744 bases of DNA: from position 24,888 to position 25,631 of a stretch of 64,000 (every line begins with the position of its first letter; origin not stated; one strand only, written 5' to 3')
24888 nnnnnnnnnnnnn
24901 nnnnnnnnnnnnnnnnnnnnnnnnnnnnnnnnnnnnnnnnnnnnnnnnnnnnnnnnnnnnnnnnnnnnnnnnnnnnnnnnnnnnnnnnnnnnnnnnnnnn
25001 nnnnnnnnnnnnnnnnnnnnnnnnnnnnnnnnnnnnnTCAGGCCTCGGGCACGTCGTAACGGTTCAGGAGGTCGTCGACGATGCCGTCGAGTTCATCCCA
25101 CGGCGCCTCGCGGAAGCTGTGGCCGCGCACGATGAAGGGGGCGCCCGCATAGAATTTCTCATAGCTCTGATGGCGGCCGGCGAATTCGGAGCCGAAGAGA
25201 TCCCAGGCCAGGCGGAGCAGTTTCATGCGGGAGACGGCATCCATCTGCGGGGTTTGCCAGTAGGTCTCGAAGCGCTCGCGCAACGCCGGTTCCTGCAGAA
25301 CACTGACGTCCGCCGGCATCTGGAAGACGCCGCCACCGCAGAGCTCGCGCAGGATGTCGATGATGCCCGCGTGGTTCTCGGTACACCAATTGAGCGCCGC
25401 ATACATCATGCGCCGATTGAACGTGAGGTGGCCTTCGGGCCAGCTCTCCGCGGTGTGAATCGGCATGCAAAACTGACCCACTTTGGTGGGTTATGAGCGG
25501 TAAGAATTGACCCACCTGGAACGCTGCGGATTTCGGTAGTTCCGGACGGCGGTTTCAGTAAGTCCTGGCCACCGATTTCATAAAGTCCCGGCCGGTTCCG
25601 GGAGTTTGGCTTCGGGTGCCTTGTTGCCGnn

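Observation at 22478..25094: Near-identical ~50-bp direct repeats (HpaB-like 3' tail) bracketing a 2.5-kb low-GC mosaic islet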

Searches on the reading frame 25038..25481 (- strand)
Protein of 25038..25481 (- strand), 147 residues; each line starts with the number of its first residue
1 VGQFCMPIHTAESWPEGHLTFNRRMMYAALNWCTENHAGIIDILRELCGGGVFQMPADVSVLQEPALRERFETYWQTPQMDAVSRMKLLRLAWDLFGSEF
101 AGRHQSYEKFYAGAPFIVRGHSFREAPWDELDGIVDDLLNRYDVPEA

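Call 7: search_protein_families(library=pfam, proteins=[window:25038-25481:-], max_evalue=0.01)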
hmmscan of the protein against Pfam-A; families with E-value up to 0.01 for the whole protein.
window:25038-25481:- (147 aa): 1 family
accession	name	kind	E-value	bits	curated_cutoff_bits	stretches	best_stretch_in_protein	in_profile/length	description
PF03241.18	HpaB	-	1.6e-31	109.4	25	1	9-139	71-201/202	4-hydroxyphenylacetate 3-hydroxylase C terminal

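Call 10: find_related_loci(query=window:25038-25481:-, collection=genome_contigs, flank=10000)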
Query window:25038-25481:- (147 aa) in genome_contigs; peptide patterns used: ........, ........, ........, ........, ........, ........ (x = any residue, [..] = any of these).
388 stretches matched a pattern; 327 encode a relative of the query (tblastn E <= 1e-3); the best 80 are kept; 80 distinct loci.
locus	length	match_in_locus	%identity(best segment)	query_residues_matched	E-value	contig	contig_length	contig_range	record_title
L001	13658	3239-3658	82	8-147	5e-80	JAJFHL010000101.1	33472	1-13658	MAG: Hyphomicrobiales bacterium isolate OFTM207 OFTM207_100, whole genome shotgun sequence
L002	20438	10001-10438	78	2-147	2e-79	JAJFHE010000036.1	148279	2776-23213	MAG: Hyphomicrobiales bacterium isolate OFTM97 OFTM97_35, whole genome shotgun sequence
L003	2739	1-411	83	11-147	1e-79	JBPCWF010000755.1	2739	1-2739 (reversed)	MAG: Hyphomicrobiales bacterium isolate MAG_seacave_54 S1Ck127_10169485, whole genome shotgun sequence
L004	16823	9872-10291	80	8-147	1e-77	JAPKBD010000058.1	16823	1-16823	MAG: Alphaproteobacteria bacterium isolate ANT-29 NODE_2538_length_16823_cov_5.669132, whole genome shotgun sequence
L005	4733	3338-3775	76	2-147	5e-78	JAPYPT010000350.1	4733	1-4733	MAG: Alphaproteobacteria bacterium isolate PW10.maxbin2.068 PW10_19900_length_4733_cov_9.029286, whole genome shotgun se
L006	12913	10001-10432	76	2-145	1e-76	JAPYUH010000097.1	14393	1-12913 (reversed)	MAG: Alphaproteobacteria bacterium isolate PW8.maxbin2.065_sub PW8_4810_length_14393_cov_17.054610, whole genome shotgun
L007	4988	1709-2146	77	2-147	2e-76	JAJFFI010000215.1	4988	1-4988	MAG: Alphaproteobacteria bacterium isolate OFTM306 OFTM306_214, whole genome shotgun sequence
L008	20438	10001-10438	76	2-147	2e-76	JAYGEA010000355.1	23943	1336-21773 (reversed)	MAG: Alphaproteobacteria bacterium isolate OC3_3000m_MAG_220 OC3_3000m_contig_2913053, whole genome shotgun sequence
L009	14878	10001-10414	80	8-145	5e-76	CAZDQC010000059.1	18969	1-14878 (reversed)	MAG TPA_asm: uncultured Rhodospirillaceae bacterium isolate SRP077602_co9_671 genome assembly, contig: NODE_3445_length_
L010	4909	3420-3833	79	8-145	1e-75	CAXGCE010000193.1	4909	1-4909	MAG TPA_asm: uncultured Alphaproteobacteria bacterium isolate ERR598985_binner12_Refined_58 genome assembly, contig: ERZ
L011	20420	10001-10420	76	8-147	4e-74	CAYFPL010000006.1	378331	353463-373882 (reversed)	MAG TPA_asm: uncultured Rhodospirillaceae bacterium isolate ERP019367_co1_99 genome assembly, contig: NODE_32_length_378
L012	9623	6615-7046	74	2-145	1e-73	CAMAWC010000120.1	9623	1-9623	MAG: Bordetella parapertussis isolate MaH-09apr19-245 genome assembly, contig: MaH-09apr19-C17830, whole genome shotgun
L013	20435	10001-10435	72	2-146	7e-73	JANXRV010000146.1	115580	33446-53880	MAG: Proteobacteria bacterium isolate 336R_metabat_352_sub 336R_k141_1853537, whole genome shotgun sequence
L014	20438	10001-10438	71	2-147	4e-72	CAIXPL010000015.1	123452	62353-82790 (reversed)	MAG: uncultured proteobacterium isolate C24_bin-1825 genome assembly, contig: bin-1825:15/38, whole genome shotgun seque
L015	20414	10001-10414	75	8-145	2e-72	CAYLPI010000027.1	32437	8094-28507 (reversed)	MAG TPA_asm: uncultured Bordetella sp. isolate SRP128246_co1_452 genome assembly, contig: NODE_2170_length_32437_cov_10.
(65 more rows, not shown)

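Call 17: list_cluster_members(proteins=[P0001, window:25038-25481:-, window:23836-25059:+, window:20448-22346:+, window:19225-20235:-])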
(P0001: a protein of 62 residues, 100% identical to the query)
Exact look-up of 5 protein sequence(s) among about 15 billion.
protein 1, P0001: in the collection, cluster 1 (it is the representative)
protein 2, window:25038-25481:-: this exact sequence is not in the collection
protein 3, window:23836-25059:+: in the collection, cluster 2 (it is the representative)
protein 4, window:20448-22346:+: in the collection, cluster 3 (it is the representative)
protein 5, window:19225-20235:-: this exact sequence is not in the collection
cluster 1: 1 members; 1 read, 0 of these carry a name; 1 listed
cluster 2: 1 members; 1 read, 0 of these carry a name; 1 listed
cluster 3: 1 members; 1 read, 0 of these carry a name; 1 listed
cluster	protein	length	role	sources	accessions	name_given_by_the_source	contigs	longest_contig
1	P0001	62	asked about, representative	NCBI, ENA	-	-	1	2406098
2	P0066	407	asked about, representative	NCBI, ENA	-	-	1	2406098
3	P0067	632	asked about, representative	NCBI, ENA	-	-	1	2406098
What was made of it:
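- If the insertion was replicative, a donor copy of LicD should exist, yet the LicD protein is a singleton in its 90% cluster (call 17), so the event was conservative or the donor was lost or foreign.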

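Call 27: find_homologous_proteins(query=window:25038-25466:-, max_evalue=1e-20)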
Query window:25038-25466:- (142 aa): 374 proteins with E <= 1e-20 among 408 candidates; the best 120 are listed.
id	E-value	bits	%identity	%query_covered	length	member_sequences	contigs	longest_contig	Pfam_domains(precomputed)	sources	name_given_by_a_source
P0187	7.8e-95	333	100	100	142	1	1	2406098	PF03241.19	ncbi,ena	-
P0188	2.0e-72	260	79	97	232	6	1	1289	PF03241.19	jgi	jgi:4-hydroxyphenylacetate 3-monooxygenase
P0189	6.4e-72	258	79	97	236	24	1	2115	PF03241.19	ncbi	ncbi:MAG: 4-hydroxyphenylacetate 3-hydroxylase C-terminal domain-containing protein, partial [Alphap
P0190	3.2e-68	246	73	99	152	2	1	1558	PF03241.19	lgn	-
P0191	1.0e-67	245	74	99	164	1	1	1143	PF03241.19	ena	-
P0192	1.3e-67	244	73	98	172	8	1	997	PF03241.19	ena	-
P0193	2.2e-67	244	71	99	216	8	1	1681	PF03241.19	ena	-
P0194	4.3e-67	243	73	98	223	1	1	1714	PF03241.19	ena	-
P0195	6.3e-67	242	74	97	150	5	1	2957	PF03241.19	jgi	jgi:4-hydroxyphenylacetate 3-monooxygenase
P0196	2.7e-66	240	72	97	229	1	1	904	PF03241.19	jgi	jgi:4-hydroxyphenylacetate 3-monooxygenase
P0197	3.0e-66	240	71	98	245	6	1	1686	PF03241.19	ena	-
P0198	3.8e-66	240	71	99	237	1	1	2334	PF03241.19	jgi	jgi:4-hydroxyphenylacetate 3-monooxygenase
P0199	5.2e-66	239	72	97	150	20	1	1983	PF03241.19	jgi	jgi:4-hydroxyphenylacetate 3-monooxygenase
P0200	5.3e-66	239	73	97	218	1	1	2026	PF03241.19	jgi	jgi:4-hydroxyphenylacetate 3-monooxygenase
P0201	1.0e-65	238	71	97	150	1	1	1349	PF03241.19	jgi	jgi:4-hydroxyphenylacetate 3-monooxygenase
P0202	2.6e-65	237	70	97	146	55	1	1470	PF03241.19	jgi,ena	jgi:4-hydroxyphenylacetate 3-monooxygenase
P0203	4.3e-65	236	70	98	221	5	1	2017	PF03241.19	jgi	jgi:4-hydroxyphenylacetate 3-monooxygenase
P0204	4.4e-65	236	70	99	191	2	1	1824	PF03241.19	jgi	jgi:4-hydroxyphenylacetate 3-monooxygenase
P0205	7.7e-65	235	72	97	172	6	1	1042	PF03241.19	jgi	jgi:4-hydroxyphenylacetate 3-monooxygenase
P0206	8.5e-65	235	70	99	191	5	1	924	PF03241.19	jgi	jgi:4-hydroxyphenylacetate 3-monooxygenase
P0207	2.0e-64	234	71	99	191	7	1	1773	PF03241.19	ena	-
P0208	2.2e-64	234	70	99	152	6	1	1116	PF03241.19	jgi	jgi:4-hydroxyphenylacetate 3-monooxygenase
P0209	2.8e-64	234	72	98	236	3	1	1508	PF03241.19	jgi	jgi:4-hydroxyphenylacetate 3-monooxygenase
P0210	3.1e-64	233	70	99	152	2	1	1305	PF03241.19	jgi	jgi:4-hydroxyphenylacetate 3-monooxygenase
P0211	3.2e-64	233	69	97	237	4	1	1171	PF03241.19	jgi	jgi:4-hydroxyphenylacetate 3-monooxygenase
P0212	3.4e-64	233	71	97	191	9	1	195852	PF03241.19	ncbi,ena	-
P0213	4.4e-64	233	72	99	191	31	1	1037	PF03241.19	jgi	jgi:4-hydroxyphenylacetate 3-monooxygenase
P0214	5.7e-64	233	70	99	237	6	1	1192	PF03241.19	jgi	-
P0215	9.3e-64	232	73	97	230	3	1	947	PF03241.19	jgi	jgi:4-hydroxyphenylacetate 3-monooxygenase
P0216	2.6e-63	230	70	99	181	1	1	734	PF03241.19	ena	-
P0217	2.6e-63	230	70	97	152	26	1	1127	PF03241.19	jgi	jgi:4-hydroxyphenylacetate 3-monooxygenase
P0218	3.6e-63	230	69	97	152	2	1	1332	PF03241.19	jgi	jgi:4-hydroxyphenylacetate 3-monooxygenase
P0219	3.8e-63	230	71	97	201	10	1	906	PF03241.19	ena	-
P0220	7.7e-63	229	69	99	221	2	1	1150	PF03241.19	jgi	jgi:4-hydroxyphenylacetate 3-monooxygenase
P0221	8.7e-63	229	69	99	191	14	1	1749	PF03241.19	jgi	jgi:4-hydroxyphenylacetate 3-monooxygenase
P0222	1.1e-62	228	68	98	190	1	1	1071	PF03241.19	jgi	jgi:4-hydroxyphenylacetate 3-monooxygenase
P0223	1.3e-62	228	70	96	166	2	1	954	PF03241.19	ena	-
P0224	2.0e-62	228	70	97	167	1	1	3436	PF03241.19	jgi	jgi:4-hydroxyphenylacetate 3-monooxygenase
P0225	2.1e-62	228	69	99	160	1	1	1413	PF03241.19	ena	-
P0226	3.4e-62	227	67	99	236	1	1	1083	PF03241.19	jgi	jgi:4-hydroxyphenylacetate 3-monooxygenase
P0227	4.7e-62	226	69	99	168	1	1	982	PF03241.19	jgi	jgi:4-hydroxyphenylacetate 3-monooxygenase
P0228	5.6e-62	226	68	98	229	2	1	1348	PF03241.19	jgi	-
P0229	5.6e-62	226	68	98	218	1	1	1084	PF03241.19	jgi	jgi:4-hydroxyphenylacetate 3-monooxygenase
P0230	7.3e-62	226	70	97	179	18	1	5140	PF03241.19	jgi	-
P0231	7.6e-62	226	70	99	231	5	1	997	PF03241.19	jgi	jgi:4-hydroxyphenylacetate 3-monooxygenase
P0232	1.1e-61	225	70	97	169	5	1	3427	PF03241.19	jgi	jgi:4-hydroxyphenylacetate 3-monooxygenase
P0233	1.3e-61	225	65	97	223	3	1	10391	PF03241.19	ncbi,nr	ncbi:MAG: hypothetical protein F4160_19280, partial [Rhodospirillaceae bacterium]|nr:hypothetical pr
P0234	1.8e-61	225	68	99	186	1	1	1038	PF03241.19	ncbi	-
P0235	3.6e-61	224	67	99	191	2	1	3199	PF03241.19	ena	-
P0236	4.0e-61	223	68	97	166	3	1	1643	PF03241.19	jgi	jgi:4-hydroxyphenylacetate 3-monooxygenase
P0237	4.9e-61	223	67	97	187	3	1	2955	PF03241.19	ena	-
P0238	8.3e-61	222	68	99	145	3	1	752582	PF03241.19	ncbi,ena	-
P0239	1.1e-60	222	68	99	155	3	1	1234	PF03241.19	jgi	jgi:4-hydroxyphenylacetate 3-monooxygenase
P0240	1.4e-60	222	68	98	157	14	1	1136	PF03241.19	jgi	jgi:4-hydroxyphenylacetate 3-monooxygenase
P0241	1.5e-60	222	69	99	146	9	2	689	PF03241.19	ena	-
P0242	1.7e-60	221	69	99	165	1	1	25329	PF03241.19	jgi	-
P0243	2.3e-60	221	70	90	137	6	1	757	PF03241.19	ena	-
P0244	2.3e-60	221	65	99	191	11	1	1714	PF03241.19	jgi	jgi:4-hydroxyphenylacetate 3-monooxygenase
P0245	2.9e-60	221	68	97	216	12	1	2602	PF03241.19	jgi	-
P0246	5.6e-60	220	67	96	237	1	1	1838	PF03241.19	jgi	jgi:4-hydroxyphenylacetate 3-monooxygenase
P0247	6.8e-60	219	66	98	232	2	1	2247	PF03241.19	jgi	jgi:4-hydroxyphenylacetate 3-monooxygenase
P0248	7.2e-60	219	67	99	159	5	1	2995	PF03241.19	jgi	jgi:4-hydroxyphenylacetate 3-monooxygenase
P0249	7.8e-60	219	66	99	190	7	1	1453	PF03241.19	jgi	jgi:4-hydroxyphenylacetate 3-monooxygenase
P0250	9.6e-60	219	66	99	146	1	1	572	PF03241.19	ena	-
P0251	1.1e-59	219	67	93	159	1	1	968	PF03241.19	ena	-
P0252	1.4e-59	218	66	99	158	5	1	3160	PF03241.19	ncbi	ncbi:MAG: 4-hydroxyphenylacetate 3-hydroxylase C-terminal domain-containing protein, partial [Gammap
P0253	1.9e-59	218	65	99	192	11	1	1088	PF03241.19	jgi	jgi:4-hydroxyphenylacetate 3-monooxygenase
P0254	2.3e-59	218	66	97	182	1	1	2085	PF03241.19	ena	-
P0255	3.0e-59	217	68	97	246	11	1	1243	PF03241.19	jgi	jgi:4-hydroxyphenylacetate 3-monooxygenase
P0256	3.6e-59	217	66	99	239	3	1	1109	PF03241.19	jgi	-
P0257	8.1e-59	216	67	97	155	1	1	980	PF03241.19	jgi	jgi:4-hydroxyphenylacetate 3-monooxygenase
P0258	9.0e-59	216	65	98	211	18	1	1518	PF03241.19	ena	-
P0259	9.8e-59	216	67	97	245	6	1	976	PF03241.19,PF11794.14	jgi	jgi:4-hydroxyphenylacetate 3-monooxygenase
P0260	1.4e-58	215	71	91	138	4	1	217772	PF03241.19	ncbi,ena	-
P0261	2.0e-58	215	69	94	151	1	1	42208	PF03241.19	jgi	jgi:4-hydroxyphenylacetate 3-monooxygenase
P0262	4.2e-58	214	66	97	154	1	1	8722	PF03241.19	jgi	-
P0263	5.4e-58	213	67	99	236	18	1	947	PF03241.19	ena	-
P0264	6.2e-58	213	63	97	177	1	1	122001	PF03241.19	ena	-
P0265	7.0e-58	213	63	99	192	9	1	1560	PF03241.19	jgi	-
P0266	8.8e-58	213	67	97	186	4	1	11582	PF03241.19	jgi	jgi:4-hydroxyphenylacetate 3-monooxygenase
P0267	9.2e-58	212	64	96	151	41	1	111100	PF03241.19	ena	-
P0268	1.2e-57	212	67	97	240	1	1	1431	PF03241.19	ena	-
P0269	1.3e-57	212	65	97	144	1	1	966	PF03241.19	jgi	jgi:4-hydroxyphenylacetate 3-monooxygenase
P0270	1.7e-57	212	67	94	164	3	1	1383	PF03241.19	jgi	jgi:4-hydroxyphenylacetate 3-monooxygenase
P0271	2.4e-57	211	65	97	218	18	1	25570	PF03241.19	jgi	jgi:4-hydroxyphenylacetate 3-monooxygenase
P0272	2.4e-57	211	64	96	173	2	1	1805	PF03241.19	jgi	jgi:4-hydroxyphenylacetate 3-monooxygenase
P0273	2.8e-57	211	63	96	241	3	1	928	PF03241.19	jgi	jgi:4-hydroxyphenylacetate 3-monooxygenase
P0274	4.4e-57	210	64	99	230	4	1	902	PF03241.19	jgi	jgi:4-hydroxyphenylacetate 3-monooxygenase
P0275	6.8e-57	210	67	95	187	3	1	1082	PF03241.19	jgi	jgi:4-hydroxyphenylacetate 3-monooxygenase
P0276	8.0e-57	209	70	90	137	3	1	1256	PF03241.19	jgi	jgi:4-hydroxyphenylacetate 3-monooxygenase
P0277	1.1e-56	209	66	96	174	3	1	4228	PF03241.19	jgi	jgi:4-hydroxyphenylacetate 3-monooxygenase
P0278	2.2e-56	208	67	95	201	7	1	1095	PF03241.19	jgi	jgi:4-hydroxyphenylacetate 3-monooxygenase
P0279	2.3e-56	208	66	94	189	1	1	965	PF03241.19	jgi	-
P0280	3.9e-56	207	64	94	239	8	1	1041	PF03241.19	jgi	-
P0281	4.6e-56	207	70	89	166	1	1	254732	PF03241.19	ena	-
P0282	6.0e-56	207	67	91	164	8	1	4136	PF03241.19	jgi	-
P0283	6.7e-56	206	65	99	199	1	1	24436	PF03241.19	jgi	jgi:4-hydroxyphenylacetate 3-monooxygenase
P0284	7.8e-56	206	63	97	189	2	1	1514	PF03241.19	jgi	jgi:4-hydroxyphenylacetate 3-monooxygenase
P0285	7.8e-56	206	63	98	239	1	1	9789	PF03241.19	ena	-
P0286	1.1e-55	206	62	99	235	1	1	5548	PF03241.19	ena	-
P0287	1.7e-55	205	62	97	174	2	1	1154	PF03241.19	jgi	-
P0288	1.8e-55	205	70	86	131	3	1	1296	PF03241.19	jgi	-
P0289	3.6e-55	204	71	86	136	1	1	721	PF03241.19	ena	-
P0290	6.2e-55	203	62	97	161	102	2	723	PF03241.19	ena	-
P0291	6.6e-55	203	70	85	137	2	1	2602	PF03241.19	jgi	jgi:4-hydroxyphenylacetate 3-monooxygenase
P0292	8.8e-55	203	64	96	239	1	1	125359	PF03241.19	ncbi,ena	-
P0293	1.3e-54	202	70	86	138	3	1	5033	PF03241.19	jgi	jgi:4-hydroxyphenylacetate 3-monooxygenase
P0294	1.6e-54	202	62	97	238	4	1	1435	PF03241.19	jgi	-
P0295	1.6e-54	202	65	96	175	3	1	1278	PF03241.19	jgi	jgi:4-hydroxyphenylacetate 3-monooxygenase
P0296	1.7e-54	202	62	97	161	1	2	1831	PF03241.19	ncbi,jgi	-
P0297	1.7e-54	202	62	96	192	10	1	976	PF03241.19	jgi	jgi:4-hydroxyphenylacetate 3-monooxygenase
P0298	2.0e-54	202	62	99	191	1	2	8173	PF03241.19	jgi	jgi:4-hydroxyphenylacetate 3-monooxygenase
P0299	2.0e-54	202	75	80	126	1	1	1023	PF03241.19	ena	-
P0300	2.1e-54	202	62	99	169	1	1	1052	PF03241.19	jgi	jgi:4-hydroxyphenylacetate 3-monooxygenase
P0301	2.2e-54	201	63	97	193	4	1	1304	PF03241.19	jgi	jgi:4-hydroxyphenylacetate 3-monooxygenase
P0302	3.6e-54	201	69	86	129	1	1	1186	PF03241.19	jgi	jgi:4-hydroxyphenylacetate 3-monooxygenase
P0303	3.9e-54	201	63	98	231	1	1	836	PF03241.19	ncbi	-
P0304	3.9e-54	201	69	85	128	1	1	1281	PF03241.19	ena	-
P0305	5.8e-54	200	70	82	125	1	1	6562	PF03241.19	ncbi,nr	ncbi:MAG TPA: 4-hydroxyphenylacetate 3-hydroxylase C-terminal domain-containing protein, partial [Bu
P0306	1.0e-53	199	61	96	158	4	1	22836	PF03241.19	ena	-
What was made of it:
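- Tried and rejected: (5) The protein search with the hpaB fragment returned only short proteins (<=246 aa) and none on a long contig of a LicD-relative or of the source genome, so it could not reveal a full-length paralogue (call 27).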

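Call 43: search_protein_families(library=ncbifam, proteins=[window:25038-25466:-], max_evalue=10)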
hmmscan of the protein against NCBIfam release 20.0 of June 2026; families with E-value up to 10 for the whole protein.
window:25038-25466:- (142 aa): 2 families
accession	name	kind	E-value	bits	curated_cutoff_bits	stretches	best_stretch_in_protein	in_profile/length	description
TIGR02309.1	HpaB-1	equivalog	6.2e-16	58.6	480.2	1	12-119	354-459/477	4-hydroxyphenylacetate 3-monooxygenase, oxygenase component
TIGR02310.1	HpaB-2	equivalog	1.5e-12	47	885.2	1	8-121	361-475/519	4-hydroxyphenylacetate 3-monooxygenase, oxygenase component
